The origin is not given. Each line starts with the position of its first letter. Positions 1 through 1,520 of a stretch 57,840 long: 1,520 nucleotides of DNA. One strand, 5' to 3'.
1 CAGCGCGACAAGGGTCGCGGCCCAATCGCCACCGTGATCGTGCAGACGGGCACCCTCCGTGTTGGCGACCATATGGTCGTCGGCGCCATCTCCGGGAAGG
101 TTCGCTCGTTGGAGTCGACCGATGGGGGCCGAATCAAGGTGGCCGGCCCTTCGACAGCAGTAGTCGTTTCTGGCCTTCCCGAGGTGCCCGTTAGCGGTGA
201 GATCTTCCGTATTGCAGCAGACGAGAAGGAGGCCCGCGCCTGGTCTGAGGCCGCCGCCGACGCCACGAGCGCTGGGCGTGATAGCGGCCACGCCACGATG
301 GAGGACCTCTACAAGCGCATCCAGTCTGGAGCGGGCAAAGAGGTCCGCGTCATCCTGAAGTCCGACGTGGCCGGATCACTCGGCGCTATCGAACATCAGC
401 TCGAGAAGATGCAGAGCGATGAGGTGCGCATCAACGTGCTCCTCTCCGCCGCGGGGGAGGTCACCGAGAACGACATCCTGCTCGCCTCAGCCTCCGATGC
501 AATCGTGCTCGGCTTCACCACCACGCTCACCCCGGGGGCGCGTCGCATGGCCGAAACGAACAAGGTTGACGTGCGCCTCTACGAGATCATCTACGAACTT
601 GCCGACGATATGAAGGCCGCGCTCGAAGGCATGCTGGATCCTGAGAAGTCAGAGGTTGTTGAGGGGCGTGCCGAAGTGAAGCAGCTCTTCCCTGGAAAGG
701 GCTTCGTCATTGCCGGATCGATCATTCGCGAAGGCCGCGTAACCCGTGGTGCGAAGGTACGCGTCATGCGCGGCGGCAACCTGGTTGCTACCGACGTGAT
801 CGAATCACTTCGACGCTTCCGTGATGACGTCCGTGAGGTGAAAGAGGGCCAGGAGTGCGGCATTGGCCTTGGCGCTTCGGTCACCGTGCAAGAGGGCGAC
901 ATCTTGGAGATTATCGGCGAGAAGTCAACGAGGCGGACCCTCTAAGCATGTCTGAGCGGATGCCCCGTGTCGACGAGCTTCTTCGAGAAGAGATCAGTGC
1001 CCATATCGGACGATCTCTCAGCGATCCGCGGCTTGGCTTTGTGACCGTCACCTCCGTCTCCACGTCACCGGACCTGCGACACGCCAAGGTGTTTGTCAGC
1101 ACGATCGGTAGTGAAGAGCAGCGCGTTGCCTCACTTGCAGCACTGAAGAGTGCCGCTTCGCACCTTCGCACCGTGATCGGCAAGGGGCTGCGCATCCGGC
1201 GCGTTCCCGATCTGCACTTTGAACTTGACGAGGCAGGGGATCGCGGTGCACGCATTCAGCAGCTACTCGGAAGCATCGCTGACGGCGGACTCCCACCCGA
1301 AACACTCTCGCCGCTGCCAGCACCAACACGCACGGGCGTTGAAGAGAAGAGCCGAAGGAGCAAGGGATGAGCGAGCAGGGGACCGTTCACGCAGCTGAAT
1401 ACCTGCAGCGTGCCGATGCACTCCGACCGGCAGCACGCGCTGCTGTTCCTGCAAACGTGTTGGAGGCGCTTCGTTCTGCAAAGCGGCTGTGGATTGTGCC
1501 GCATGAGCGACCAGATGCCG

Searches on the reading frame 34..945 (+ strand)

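Call 28: search_protein_families(library=ncbifam, proteins=[window:34-945:+], max_evalue=0.00001)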
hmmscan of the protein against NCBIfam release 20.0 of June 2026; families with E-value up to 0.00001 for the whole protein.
window:34-945:+ (303 aa): 4 families
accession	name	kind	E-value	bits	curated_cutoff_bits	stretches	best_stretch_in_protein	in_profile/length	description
TIGR00487.1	IF-2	equivalog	2.1e-91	307.5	424.4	1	1-303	281-586/587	translation initiation factor IF-2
NF003078.0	PRK04004.1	equivalog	7.5e-12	44.6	468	1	101-290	356-553/598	translation initiation factor IF-2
NF011418.0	PRK14845.1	equivalog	3e-09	35.2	756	1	93-290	797-1004/1049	translation initiation factor IF-2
TIGR00491.2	aIF-2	equivalog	8.4e-07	27.8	554.75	1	102-280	350-533/591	translation initiation factor IF-2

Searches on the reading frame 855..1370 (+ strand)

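Call 49: search_protein_families(library=pfam, proteins=[window:855-1370:+], max_evalue=0.00001)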
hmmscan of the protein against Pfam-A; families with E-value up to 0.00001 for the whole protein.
window:855-1370:+ (171 aa): 1 family
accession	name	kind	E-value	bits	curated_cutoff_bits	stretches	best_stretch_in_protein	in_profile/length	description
PF02033.23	RBFA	-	1.6e-29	102.7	34.7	1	35-138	1-105/105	Ribosome-binding factor A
